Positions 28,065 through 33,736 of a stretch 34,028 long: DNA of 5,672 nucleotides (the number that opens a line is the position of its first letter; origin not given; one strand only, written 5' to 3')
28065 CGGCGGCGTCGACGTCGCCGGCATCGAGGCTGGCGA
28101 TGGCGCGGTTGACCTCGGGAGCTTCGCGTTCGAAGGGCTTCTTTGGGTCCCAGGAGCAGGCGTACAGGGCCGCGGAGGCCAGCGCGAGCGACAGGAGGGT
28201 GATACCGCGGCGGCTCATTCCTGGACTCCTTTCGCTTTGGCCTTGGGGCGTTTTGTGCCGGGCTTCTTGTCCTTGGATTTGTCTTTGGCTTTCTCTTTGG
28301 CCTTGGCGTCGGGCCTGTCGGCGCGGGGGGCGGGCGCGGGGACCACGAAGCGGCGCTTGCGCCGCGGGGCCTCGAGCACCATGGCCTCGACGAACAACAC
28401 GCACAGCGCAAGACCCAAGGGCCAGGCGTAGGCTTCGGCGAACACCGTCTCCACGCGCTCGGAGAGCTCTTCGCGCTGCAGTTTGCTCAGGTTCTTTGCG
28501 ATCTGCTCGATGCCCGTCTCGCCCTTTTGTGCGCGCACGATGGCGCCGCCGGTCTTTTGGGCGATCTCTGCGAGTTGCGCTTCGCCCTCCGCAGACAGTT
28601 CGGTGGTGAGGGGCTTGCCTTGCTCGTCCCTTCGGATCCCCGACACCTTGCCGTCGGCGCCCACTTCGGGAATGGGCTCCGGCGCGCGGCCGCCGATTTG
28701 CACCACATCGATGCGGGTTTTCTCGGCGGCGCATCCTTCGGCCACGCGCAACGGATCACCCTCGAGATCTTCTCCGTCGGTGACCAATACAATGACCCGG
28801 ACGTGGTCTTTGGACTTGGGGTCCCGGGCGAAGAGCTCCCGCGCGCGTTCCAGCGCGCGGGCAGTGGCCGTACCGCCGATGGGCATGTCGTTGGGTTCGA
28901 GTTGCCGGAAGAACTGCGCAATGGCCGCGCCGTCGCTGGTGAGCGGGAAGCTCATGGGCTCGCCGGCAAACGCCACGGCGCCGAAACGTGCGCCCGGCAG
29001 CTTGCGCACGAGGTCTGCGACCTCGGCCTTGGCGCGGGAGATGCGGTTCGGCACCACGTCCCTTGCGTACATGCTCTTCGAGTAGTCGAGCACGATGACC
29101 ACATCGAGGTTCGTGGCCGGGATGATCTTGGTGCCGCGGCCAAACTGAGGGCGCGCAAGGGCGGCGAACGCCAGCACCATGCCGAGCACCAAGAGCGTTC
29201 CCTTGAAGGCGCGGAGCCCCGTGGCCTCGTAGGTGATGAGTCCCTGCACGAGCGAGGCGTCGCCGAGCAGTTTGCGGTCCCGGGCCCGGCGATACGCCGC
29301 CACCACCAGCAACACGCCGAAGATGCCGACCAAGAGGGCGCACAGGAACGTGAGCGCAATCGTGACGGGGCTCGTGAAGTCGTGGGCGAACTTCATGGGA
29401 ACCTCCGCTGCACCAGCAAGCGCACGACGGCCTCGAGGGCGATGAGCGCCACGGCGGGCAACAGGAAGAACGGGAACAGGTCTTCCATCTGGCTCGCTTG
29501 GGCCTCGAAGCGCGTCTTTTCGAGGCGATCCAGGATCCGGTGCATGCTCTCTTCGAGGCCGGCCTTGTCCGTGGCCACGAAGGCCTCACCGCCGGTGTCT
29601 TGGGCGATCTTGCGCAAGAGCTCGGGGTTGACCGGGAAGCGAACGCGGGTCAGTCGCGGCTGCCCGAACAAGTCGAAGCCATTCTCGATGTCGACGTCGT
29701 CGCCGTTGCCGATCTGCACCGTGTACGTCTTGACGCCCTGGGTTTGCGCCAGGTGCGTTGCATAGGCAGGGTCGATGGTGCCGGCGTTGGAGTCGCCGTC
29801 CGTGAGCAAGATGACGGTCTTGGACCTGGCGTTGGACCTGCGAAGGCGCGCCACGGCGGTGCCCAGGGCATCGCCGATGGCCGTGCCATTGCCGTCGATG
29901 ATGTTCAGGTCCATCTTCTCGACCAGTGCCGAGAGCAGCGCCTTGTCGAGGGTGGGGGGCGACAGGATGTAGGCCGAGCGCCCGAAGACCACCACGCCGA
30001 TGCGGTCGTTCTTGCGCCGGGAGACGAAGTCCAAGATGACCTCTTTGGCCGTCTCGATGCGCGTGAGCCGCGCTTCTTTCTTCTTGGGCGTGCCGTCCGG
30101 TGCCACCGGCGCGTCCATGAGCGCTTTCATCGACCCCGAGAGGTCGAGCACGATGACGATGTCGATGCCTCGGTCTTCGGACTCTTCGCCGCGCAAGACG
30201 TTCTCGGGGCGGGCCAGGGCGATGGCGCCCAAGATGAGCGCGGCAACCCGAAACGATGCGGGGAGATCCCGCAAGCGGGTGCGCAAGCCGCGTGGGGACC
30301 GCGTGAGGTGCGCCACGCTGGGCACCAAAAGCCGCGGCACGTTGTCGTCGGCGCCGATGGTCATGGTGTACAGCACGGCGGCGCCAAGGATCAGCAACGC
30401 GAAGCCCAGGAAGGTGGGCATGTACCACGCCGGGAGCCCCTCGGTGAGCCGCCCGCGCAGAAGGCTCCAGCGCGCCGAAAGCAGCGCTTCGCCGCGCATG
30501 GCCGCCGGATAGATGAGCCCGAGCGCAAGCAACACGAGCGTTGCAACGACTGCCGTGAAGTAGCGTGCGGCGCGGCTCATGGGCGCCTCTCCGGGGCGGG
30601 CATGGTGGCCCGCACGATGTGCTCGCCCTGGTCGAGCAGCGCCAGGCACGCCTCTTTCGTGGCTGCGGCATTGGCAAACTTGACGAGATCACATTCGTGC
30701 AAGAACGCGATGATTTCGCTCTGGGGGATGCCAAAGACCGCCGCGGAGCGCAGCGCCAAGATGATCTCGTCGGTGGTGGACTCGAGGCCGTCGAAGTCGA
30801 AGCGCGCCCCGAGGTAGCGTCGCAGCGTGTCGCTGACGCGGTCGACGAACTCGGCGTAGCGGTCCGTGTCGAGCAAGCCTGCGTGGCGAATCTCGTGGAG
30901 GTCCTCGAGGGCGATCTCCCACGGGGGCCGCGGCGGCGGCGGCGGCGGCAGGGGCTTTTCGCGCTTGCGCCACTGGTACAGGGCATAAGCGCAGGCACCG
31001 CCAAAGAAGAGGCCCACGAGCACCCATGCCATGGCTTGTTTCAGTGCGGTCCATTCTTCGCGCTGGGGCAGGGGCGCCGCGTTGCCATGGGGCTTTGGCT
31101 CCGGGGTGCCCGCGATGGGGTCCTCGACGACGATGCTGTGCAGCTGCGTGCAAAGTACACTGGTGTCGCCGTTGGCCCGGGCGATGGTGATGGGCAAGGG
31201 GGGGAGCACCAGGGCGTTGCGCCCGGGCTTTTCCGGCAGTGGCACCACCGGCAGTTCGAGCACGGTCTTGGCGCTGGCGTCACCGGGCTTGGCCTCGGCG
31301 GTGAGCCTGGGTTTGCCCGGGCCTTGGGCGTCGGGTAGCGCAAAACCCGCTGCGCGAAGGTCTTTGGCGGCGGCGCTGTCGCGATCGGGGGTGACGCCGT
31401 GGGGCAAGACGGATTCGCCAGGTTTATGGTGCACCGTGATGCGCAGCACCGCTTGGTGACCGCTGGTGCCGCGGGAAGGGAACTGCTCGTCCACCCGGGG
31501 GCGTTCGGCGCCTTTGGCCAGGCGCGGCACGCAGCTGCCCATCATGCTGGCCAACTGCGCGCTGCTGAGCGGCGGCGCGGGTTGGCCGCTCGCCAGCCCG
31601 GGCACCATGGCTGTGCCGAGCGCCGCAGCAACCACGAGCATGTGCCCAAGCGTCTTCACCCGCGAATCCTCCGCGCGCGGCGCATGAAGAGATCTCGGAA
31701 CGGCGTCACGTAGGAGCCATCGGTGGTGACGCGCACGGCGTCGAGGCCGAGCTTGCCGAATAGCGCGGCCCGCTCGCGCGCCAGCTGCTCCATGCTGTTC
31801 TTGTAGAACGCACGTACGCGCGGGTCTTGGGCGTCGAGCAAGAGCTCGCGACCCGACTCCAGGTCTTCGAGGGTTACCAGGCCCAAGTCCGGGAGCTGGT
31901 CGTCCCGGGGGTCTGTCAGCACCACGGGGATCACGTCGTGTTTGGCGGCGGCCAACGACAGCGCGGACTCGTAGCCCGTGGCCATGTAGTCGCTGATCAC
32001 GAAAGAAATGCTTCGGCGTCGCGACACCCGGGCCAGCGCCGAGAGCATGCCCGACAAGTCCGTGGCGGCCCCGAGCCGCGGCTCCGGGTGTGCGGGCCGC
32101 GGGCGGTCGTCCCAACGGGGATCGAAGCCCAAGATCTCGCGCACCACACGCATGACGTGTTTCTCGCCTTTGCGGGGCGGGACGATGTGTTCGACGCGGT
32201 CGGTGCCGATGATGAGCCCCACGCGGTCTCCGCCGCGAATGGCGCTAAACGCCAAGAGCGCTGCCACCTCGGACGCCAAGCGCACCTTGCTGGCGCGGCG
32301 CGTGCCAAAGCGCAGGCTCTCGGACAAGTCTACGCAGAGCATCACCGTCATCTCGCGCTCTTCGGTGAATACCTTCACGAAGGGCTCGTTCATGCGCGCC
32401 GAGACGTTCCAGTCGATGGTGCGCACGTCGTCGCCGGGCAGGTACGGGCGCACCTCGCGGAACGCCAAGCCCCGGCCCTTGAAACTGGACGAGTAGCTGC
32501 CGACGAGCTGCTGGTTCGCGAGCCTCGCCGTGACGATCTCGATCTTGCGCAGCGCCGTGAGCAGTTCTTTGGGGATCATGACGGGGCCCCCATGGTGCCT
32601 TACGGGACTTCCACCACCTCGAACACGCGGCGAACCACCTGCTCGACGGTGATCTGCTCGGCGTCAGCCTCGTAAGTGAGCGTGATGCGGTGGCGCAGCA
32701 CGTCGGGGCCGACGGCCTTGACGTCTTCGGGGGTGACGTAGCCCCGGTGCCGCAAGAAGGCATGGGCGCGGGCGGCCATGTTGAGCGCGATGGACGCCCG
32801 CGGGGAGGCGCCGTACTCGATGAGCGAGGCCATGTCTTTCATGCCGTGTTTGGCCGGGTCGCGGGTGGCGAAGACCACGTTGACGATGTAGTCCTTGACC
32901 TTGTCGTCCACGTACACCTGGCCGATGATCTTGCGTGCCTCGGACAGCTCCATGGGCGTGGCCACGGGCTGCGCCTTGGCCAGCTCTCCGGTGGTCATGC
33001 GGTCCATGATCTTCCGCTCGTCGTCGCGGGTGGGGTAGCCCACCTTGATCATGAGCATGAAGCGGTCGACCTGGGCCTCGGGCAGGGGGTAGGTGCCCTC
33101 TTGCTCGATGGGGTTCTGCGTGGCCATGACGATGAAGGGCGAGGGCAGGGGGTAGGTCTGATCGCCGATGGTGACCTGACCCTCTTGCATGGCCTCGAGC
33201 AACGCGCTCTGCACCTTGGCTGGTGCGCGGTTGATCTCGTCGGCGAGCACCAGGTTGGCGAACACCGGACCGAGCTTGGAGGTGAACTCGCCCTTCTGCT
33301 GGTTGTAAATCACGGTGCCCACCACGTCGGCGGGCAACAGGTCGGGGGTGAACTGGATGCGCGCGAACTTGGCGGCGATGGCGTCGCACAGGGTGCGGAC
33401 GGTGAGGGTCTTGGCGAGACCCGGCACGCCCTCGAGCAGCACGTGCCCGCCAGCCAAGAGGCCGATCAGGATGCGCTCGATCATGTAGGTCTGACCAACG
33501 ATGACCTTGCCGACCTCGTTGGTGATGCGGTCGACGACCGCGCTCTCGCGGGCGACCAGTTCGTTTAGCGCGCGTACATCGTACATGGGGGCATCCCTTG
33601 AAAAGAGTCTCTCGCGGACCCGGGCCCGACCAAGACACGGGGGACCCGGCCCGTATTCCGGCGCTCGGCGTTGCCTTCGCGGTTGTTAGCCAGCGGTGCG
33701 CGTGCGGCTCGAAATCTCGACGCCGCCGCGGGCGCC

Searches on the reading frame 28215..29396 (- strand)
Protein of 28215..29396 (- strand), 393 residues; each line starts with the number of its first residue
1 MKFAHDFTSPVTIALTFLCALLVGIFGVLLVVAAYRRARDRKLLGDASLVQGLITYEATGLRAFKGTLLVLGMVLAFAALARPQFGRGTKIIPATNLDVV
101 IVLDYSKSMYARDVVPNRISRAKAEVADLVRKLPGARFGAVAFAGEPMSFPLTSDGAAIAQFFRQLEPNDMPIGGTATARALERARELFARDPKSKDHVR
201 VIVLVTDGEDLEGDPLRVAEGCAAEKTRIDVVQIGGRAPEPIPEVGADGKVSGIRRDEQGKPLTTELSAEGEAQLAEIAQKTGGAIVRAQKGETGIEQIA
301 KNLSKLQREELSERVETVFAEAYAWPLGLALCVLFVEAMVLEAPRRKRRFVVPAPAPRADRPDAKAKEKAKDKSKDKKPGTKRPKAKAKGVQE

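Call 50: search_protein_families(library=pfam, proteins=[window:28215-29396:-], max_evalue=0.001)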
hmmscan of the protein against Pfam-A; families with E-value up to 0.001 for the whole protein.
window:28215-29396:- (393 aa): 2 families
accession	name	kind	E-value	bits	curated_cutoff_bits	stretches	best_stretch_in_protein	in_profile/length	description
PF13519.12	VWA_2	-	3.6e-20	73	27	1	99-209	1-107/107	von Willebrand factor type A domain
PF00092.34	VWA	-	3.7e-13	50.5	23.8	1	98-242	1-147/174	von Willebrand factor type A domain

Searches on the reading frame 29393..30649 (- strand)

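Call 50: search_protein_families(library=pfam, proteins=[window:29393-30649:-], max_evalue=0.001)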
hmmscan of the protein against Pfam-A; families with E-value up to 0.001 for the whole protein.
window:29393-30649:- (418 aa): 4 families
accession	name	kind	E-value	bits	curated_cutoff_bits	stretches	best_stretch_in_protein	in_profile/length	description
PF00092.34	VWA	-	4.1e-18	66.6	23.8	1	163-352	1-154/174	von Willebrand factor type A domain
PF13519.12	VWA_2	-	2.4e-17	63.9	27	1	164-285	1-106/107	von Willebrand factor type A domain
PF01882.25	DUF58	-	0.00017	21.3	23.4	1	155-284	29-142/216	Protein of unknown function DUF58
PF05762.20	VWA_CoxE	-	0.00091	19.1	26.4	0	120-176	20-71/222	VWA domain containing CoxE-like protein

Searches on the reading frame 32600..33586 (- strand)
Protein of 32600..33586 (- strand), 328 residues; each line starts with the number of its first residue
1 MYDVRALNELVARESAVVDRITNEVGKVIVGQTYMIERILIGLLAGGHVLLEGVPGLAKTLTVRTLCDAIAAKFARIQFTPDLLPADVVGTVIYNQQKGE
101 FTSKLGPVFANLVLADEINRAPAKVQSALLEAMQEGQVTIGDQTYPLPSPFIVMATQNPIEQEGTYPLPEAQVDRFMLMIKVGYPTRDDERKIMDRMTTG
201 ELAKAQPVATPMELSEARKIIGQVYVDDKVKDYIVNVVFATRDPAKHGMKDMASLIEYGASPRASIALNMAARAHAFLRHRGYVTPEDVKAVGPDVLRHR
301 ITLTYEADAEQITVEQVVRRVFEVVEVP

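Call 50: search_protein_families(library=pfam, proteins=[window:32600-33586:-], max_evalue=0.001)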
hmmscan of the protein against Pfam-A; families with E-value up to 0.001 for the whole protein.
window:32600-33586:- (328 aa): 7 families
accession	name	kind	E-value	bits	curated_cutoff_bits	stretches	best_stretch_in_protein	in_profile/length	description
PF07726.17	AAA_3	-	2.4e-65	218.8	27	1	48-178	1-131/131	ATPase family associated with various cellular activities (AAA)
PF17863.7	AAA_lid_2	-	1.1e-22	80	22.7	1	254-320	7-73/74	AAA lid domain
PF20030.5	bpMoxR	-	1.5e-14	54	27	1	20-206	5-187/205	MoxR domain in the MoxR-vWA-beta-propeller ternary systems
PF07728.20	AAA_5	-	2.4e-13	50.7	22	1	48-176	1-139/139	AAA domain (dynein-related subfamily)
PF00493.29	MCM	-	8e-05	22.3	23.3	1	47-161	58-175/224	MCM P-loop domain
PF00158.32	Sigma54_activat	-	0.00045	20.4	20.2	0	48-162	24-147/168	Sigma-54 interaction domain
PF00004.35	AAA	-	0.00063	20.6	21.2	0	49-159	1-110/131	ATPase family associated with various cellular activities (AAA)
